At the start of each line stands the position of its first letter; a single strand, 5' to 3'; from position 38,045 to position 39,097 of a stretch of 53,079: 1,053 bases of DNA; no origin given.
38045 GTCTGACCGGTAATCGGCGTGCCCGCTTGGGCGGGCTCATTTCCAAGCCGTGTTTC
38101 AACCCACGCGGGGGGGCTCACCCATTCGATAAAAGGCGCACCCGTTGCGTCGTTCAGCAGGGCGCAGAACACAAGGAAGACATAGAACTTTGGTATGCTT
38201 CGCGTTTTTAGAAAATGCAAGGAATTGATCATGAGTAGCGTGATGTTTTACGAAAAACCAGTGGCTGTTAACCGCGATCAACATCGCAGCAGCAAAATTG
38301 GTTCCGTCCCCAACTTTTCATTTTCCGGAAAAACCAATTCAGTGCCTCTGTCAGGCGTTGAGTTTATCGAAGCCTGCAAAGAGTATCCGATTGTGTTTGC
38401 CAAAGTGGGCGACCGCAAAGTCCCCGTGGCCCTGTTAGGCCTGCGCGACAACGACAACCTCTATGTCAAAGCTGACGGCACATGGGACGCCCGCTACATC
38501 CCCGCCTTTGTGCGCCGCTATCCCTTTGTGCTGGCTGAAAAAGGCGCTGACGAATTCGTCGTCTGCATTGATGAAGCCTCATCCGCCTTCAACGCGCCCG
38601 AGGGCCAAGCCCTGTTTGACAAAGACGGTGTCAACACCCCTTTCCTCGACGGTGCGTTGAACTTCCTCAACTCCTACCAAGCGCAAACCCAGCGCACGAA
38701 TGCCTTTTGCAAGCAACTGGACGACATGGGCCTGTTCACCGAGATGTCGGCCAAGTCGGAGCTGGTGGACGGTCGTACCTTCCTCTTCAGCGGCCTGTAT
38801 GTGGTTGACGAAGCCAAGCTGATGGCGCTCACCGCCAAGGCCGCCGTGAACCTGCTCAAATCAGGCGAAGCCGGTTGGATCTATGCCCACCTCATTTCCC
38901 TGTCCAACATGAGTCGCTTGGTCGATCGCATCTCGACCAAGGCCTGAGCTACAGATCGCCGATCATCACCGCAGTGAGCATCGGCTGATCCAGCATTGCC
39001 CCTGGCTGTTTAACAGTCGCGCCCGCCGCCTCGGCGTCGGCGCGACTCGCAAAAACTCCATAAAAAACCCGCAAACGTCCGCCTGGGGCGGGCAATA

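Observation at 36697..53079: Locus-level view: a two-partner secretion system embedded with SecB-like, SPOR-like, FecR-like, RCC1 and SapC genes. This is a candidate undescribed accessory set.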

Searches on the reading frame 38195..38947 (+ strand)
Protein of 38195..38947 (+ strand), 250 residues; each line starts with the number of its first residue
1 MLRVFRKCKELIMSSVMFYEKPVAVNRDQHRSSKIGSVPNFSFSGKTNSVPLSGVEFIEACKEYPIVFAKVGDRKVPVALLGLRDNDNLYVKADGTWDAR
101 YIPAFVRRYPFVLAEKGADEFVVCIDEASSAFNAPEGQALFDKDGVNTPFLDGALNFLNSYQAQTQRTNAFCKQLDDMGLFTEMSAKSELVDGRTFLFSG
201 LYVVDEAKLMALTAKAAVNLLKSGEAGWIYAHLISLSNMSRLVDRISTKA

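Call 6: search_protein_families(library=pfam, proteins=[window:38195-38947:+], max_evalue=0.1)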
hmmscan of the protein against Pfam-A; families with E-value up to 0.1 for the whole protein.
window:38195-38947:+ (250 aa): 1 family
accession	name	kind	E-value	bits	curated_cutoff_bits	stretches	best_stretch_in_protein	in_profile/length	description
PF07277.16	SapC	-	1.2e-71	241.2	28.9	1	26-242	2-220/220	SapC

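Call 7: search_protein_families(library=ncbifam, proteins=[window:38195-38947:+], max_evalue=0.1)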
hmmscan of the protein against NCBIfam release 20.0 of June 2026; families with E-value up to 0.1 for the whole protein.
window:38195-38947:+ (250 aa): 0 families

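Call 30: search_solved_structures(query=window:38231-38947:+, max_evalue=1)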
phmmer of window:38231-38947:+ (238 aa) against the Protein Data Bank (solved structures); distinct sequences matched with E-value up to 1: 7.
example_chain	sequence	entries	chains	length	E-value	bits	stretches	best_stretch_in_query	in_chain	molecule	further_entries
3hte_A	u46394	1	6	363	0.52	13.2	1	89-158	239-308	ATP-dependent Clp protease ATP-binding subunit clpX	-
6po1_A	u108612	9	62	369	0.53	13.2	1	89-158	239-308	ATP-dependent Clp protease ATP-binding subunit ClpX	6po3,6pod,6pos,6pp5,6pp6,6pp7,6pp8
3hws_A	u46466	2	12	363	0.56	13.1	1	89-158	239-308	ATP-dependent Clp protease ATP-binding subunit clpX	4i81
4i34_A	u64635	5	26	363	0.56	13.1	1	89-158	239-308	ATP-dependent Clp protease ATP-binding subunit ClpX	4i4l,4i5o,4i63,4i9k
9c87_A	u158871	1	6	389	0.62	13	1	89-158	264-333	ATP-dependent Clp protease ATP-binding subunit ClpX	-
6wr2_A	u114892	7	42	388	0.62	13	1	89-158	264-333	ATP-dependent Clp protease ATP-binding subunit ClpX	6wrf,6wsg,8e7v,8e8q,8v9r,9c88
8e91_A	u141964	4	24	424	0.73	12.7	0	89-158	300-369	ATP-dependent Clp protease ATP-binding subunit ClpX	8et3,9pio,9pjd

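Call 46: find_homologous_proteins(query=window:38231-38947:+)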
Query window:38231-38947:+ (238 aa): 5730 proteins with E <= 0.001 among 6262 candidates; the best 120 are listed.
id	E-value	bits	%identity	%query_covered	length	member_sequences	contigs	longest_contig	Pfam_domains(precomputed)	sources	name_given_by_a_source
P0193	2.3e-144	497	95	100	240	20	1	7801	PF07277.17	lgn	-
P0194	4.0e-143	493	94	100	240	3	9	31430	PF07277.17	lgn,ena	-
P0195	1.0e-122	426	79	100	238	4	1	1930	PF07277.17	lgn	-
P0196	1.9e-120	419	78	100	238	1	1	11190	PF07277.17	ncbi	-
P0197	4.5e-120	417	78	100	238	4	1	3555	PF07277.17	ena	-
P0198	3.1e-119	415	77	100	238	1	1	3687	PF07277.17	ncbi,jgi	jgi:hypothetical protein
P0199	1.3e-118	413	77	100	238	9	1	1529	PF07277.17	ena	-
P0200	2.3e-118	412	78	100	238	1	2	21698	PF07277.17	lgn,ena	-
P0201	1.2e-117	409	77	100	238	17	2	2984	PF07277.17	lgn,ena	-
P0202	1.3e-116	406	77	99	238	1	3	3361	PF07277.17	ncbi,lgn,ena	-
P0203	3.8e-116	405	76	100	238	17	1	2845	PF07277.17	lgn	-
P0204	1.3e-115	403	75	100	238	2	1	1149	PF07277.17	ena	-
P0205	3.0e-115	402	76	100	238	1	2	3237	PF07277.17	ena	-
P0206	3.1e-115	402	75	100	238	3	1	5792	PF07277.17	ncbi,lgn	-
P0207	5.3e-115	401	74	100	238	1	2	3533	PF07277.17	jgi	jgi:hypothetical protein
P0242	3.3e-93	330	63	100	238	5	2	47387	PF07277.17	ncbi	-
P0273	1.1e-85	305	57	100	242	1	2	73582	PF07277.17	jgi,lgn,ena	-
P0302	7.3e-83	296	59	97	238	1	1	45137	PF07277.17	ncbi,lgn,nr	ncbi:MAG: SapC family protein [Gallionella sp.]|nr:SapC family protein [Gallionella sp.]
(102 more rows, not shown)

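Call 47: find_encoding_contigs(protein=P0302, flank=10000, max_places=1)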
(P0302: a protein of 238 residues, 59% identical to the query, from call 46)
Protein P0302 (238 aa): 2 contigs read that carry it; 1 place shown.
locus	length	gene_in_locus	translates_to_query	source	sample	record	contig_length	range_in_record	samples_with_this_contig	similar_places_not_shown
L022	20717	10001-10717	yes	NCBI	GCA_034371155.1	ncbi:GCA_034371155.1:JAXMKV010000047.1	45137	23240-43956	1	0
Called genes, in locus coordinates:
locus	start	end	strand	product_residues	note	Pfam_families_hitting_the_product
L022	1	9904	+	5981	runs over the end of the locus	-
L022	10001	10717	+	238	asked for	PF07277:SapC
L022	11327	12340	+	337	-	-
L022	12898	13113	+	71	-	PF04255:DUF433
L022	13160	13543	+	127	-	-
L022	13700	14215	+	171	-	-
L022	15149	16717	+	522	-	PF25384:Alsin_RLD (faint), PF25390:WD40_RLD, PF00415:RCC1, PF13540:RCC1_2, PF00415:RCC1, PF13540:RCC1_2, PF00415:RCC1, PF13540:RCC1_2 (weak), +1 more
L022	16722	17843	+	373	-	-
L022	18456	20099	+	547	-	PF00009:GTP_EFTU, PF01926:MMR_HSR1 (weak), PF22042:EF-G_D2, PF03144:GTP_EFTU_D2, PF16658:RF3_C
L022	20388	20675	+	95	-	-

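Call 48: find_encoding_contigs(protein=P0242, flank=10000, max_places=1)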
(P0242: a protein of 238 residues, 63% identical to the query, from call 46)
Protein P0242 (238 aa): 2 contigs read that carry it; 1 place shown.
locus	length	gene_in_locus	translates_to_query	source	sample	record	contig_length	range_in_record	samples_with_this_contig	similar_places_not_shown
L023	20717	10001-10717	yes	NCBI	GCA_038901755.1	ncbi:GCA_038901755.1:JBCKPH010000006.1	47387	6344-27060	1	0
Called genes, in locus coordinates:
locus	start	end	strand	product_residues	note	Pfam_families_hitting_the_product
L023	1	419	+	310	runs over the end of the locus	PF12911:OppC_N, PF00528:BPD_transp_1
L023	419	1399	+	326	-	PF00005:ABC_tran, PF08352:oligo_HPY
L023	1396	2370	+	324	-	PF00005:ABC_tran, PF08352:oligo_HPY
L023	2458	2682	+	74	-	PF04014:MazE_antitoxin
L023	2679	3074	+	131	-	PF02661:Fic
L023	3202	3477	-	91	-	-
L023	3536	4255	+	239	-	PF06267:DUF1028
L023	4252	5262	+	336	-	PF00005:ABC_tran, PF13304:AAA_21, PF08352:oligo_HPY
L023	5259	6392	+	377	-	PF00005:ABC_tran, PF08352:oligo_HPY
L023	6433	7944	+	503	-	PF00496:SBP_bac_5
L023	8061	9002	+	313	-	PF19300:BPD_transp_1_N, PF00528:BPD_transp_1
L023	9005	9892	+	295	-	PF12911:OppC_N, PF00528:BPD_transp_1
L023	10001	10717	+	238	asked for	PF07277:SapC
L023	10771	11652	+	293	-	-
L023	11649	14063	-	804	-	PF01804:Penicil_amidase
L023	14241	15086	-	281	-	PF01774:UreD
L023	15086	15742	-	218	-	PF02492:cobW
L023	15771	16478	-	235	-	PF01730:UreF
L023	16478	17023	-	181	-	PF02814:UreE_N, PF05194:UreE_C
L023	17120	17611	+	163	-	PF05015:HigB-like_toxin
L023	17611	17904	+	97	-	PF01381:HTH_3, PF13560:HTH_31 (weak)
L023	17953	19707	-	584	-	PF00449:Urease_alpha, PF01979:Amidohydro_1, PF07969:Amidohydro_3 (weak)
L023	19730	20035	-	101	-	PF00699:Urease_beta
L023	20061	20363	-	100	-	PF00547:Urease_gamma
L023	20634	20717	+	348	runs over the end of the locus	PF13416:SBP_bac_8, PF01547:SBP_bac_1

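Call 50: search_protein_families(library=pfam, proteins=[L022:16722-17843:+, L022:11327-12340:+, L022:13700-14215:+, L022:13160-13543:+, L023:10771-11652:+], max_evalue=1)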
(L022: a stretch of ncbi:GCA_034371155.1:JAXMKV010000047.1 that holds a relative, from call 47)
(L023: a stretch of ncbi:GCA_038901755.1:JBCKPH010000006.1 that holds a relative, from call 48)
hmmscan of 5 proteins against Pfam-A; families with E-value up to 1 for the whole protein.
L022:16722-17843:+ (373 aa): 1 family
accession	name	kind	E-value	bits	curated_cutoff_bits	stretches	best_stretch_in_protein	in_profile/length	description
PF02556.19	SecB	-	5.7e-25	88.3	26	1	6-135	7-136/141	Preprotein translocase subunit SecB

L022:11327-12340:+ (337 aa): 11 families
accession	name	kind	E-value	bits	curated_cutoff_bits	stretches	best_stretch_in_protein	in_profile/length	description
PF08238.18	Sel1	-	9.2e-79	257.6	30.7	7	124-159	1-36/36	Sel1 repeat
PF23310.1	TPR_27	-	8.8e-05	22.6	27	0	184-240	16-69/110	Plant tetratrico peptide repeats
PF13432.12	TPR_16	-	0.001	19.9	32.7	1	24-86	1-61/65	Tetratricopeptide repeat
PF14003.11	YlbE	-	0.0012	19.5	27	0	149-178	12-41/61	YlbE-like protein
PF13176.12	TPR_7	-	0.0028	18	27.9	1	93-119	4-28/36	Tetratricopeptide repeat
PF11941.14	DUF3459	-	0.0056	17.5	22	0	136-198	21-78/90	Domain of unknown function (DUF3459)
PF20510.4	HgmA_N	-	0.0067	16.2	20.2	0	93-135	207-249/273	Homogentisate 1,2-dioxygenase N-terminal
PF25170.1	TPR_WDR35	-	0.028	14.8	27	0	134-172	10-48/68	WD repeat-containing protein 35, TPR repeats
PF20604.3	DUF6798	-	0.1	12.8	26.9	0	205-226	37-58/61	Domain of unknown function (DUF6798)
PF07719.23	TPR_2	-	0.16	12.6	27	0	106-120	15-29/34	Tetratricopeptide repeat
PF20984.2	PT26-6P_helical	-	0.18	12.4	27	0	109-157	65-113/141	PT26-6P, helical domain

L022:13700-14215:+ (171 aa): 0 families

L022:13160-13543:+ (127 aa): 2 families
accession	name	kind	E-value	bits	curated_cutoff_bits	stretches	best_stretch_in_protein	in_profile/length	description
PF18480.7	DUF5615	-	0.0018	18.6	23.8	1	4-80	21-95/110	Domain of unknown function (DUF5615)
PF21466.3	GH101_dom-5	-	0.0088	16.3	27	1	29-108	3-81/145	Endo-alpha-N-acetylgalactosaminidase, domain 5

L023:10771-11652:+ (293 aa): 1 family
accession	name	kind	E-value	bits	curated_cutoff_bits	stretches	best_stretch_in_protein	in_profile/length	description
PF00857.26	Isochorismatase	-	0.0069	16.9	27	0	202-249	104-148/175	Isochorismatase domain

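Call 58: find_encoding_contigs(protein=P0273, flank=10000, max_places=2)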
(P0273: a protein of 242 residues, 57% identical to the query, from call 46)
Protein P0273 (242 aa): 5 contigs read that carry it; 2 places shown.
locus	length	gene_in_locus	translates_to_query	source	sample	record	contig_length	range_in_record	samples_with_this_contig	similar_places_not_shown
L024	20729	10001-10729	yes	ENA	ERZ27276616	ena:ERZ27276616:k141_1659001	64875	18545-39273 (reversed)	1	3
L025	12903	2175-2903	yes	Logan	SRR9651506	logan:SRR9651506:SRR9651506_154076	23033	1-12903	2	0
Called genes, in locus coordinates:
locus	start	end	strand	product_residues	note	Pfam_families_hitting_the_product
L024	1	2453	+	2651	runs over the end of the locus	PF17803:Cadherin_4, PF17892:Cadherin_5, PF17963:Big_9, PF17963:Big_9, PF17803:Cadherin_4, PF17963:Big_9, PF17803:Cadherin_4, PF17892:Cadherin_5, +14 more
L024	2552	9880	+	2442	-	PF17803:Cadherin_4, PF17963:Big_9, PF17892:Cadherin_5, PF17963:Big_9, PF17803:Cadherin_4, PF17892:Cadherin_5, PF17963:Big_9, PF17803:Cadherin_4, +23 more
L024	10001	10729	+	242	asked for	PF07277:SapC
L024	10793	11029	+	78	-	PF01402:RHH_1 (weak)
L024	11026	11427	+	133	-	PF01850:PIN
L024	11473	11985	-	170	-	-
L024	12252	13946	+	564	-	PF07244:POTRA (faint), PF08479:POTRA_2, PF03865:ShlB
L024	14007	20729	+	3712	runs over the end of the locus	PF05860:TPS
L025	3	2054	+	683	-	?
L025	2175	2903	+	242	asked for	PF07277:SapC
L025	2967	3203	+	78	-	PF01402:RHH_1 (weak)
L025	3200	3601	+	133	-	PF01850:PIN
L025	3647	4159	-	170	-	-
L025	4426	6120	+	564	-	PF07244:POTRA (faint), PF08479:POTRA_2, PF03865:ShlB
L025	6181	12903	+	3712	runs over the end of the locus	PF05860:TPS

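Call 59: predict_structure(alignment_id=A4)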
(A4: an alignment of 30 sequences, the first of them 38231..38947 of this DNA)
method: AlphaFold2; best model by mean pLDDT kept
length: 238 residues; sequences in the alignment: 30
mean_pLDDT: 84.7   pTM: 0.79
mean pLDDT of the five models: 84.7, 78.2, 75.6, 74.6, 71.6
residues with pLDDT >= 90: 86; 70-90: 134; 50-70: 14; < 50: 4
segments of 3 or more residues with pLDDT < 50: 1-4
pLDDT, mean of each block of 10 residues (from residue 1): 56 90 86 82 85 90 89 83 88 76 66 87 92 91 83 89 94 77 78 95 92 91 90 81
secondary structure, 60 per line:
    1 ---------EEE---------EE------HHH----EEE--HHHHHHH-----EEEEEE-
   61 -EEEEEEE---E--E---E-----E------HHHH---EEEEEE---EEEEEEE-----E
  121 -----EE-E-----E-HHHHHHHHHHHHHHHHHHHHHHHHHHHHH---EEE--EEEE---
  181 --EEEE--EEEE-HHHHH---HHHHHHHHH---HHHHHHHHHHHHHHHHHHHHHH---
elements in order: E10-12 E37-39 H42-48 E54-59 E62-68 H92-95 E99-104 E108-114 H137-165 E169-171 E174-177 E183-186 E189-192 H194-198 H202-210 H214-235

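Call 63: fold_search(model_id=the predicted structure, library=pdb)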
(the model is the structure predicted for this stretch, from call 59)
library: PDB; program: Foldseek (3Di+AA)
matches with E <= 10: 492; with E <= 0.001: 0
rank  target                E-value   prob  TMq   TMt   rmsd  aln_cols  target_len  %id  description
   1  8yqt_C                1.2e-01  0.04  0.14  0.10  24.1       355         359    9  African swine fever virus RNA Polymerase-M1249L complex2 (released 2024-11-06)
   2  7nvs_W                3.5e-01  0.20  0.13  0.16  11.4        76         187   13  RNA polymerase II core pre-initiation complex with closed promoter DNA in proximal position (released 2021-05-05)
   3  6cmv_C                3.5e-01  0.18  0.13  0.23  12.2        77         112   17  Crystal structure of Archaeal Biofilm Regulator (AbfR2) from Sulfolobus acidocaldarius (released 2018-11-14)
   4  6cmv_B                4.2e-01  0.16  0.13  0.24  12.3        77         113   17  Crystal structure of Archaeal Biofilm Regulator (AbfR2) from Sulfolobus acidocaldarius (released 2018-11-14)
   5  7r5n_B                4.8e-01  0.03  0.10  0.13  19.8       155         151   15  Crystal structure of the full-length short LOV protein PF5-LOV from Pseudomonas fluorescens (dark state) (released 2023-08-23)
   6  7q92_A                5.1e-01  0.11  0.10  0.09  10.9        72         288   14  Crystal Structure of Agrobacterium tumefaciens NADQ, ATP complex. (released 2022-11-09)
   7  4uc9_C                5.7e-01  0.04  0.10  0.11  15.7       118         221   13  N-terminal globular domain of the RSV Nucleoprotein in complex with C- terminal dipeptide of the Phosphoprotein (released 2015-08-19)
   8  1f4k_A                6.1e-01  0.06  0.12  0.20  18.4       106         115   13  CRYSTAL STRUCTURE OF THE REPLICATION TERMINATOR PROTEIN/B-SITE DNA COMPLEX (released 2001-06-08)
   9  7qep_M7               6.9e-01  0.01  0.09  0.11  18.6       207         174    9  Cryo-EM structure of the ribosome from Encephalitozoon cuniculi (released 2022-02-09)
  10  3r0a_A                7.3e-01  0.05  0.09  0.15  21.2        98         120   13  Possible transcriptional regulator from Methanosarcina mazei Go1 (gi 21227196) (released 2011-03-23)
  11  5gpy_A                7.8e-01  0.14  0.13  0.17  11.4        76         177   13  Crystal structure of the human TFIIE complex (released 2016-11-02)
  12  3elk_B                7.8e-01  0.06  0.09  0.17  14.3        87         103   17  Crystal structure of putative transcriptional regulator TA0346 from Thermoplasma acidophilum (released 2008-09-30)
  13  9qbd_B                9.4e-01  0.14  0.14  0.26   9.4        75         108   12  Crystal structure of Brachyspira hampsonii PadR with Leu88 replaced by 3-aminotyrosine (released 2026-03-11)
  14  5zhc_A                9.4e-01  0.11  0.14  0.26   9.6        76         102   22  Crystal structure of the PadR-family transcriptional regulator Rv3488 of Mycobacterium tuberculosis H37Rv (released 2018-10-17)
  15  1bm9_A                9.9e-01  0.06  0.12  0.21  18.4       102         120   13  REPLICATION TERMINATOR PROTEIN FROM BACILLUS SUBTILIS (released 1999-01-06)
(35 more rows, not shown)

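Call 74: search_protein_families(library=pfam, proteins=[L022:6905-9904:+, L022:3905-6904:+], max_evalue=0.01)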
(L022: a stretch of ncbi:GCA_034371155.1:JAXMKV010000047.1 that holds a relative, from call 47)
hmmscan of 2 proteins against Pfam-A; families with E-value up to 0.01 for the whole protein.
L022:6905-9904:+ (999 aa): 1 family
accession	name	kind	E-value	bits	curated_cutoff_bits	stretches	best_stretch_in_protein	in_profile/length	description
PF18886.6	DUF5649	-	8.5e-25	87.3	25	4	599-665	1-67/68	Repeats of unknown function (DUF5649)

L022:3905-6904:+ (1000 aa): 0 families
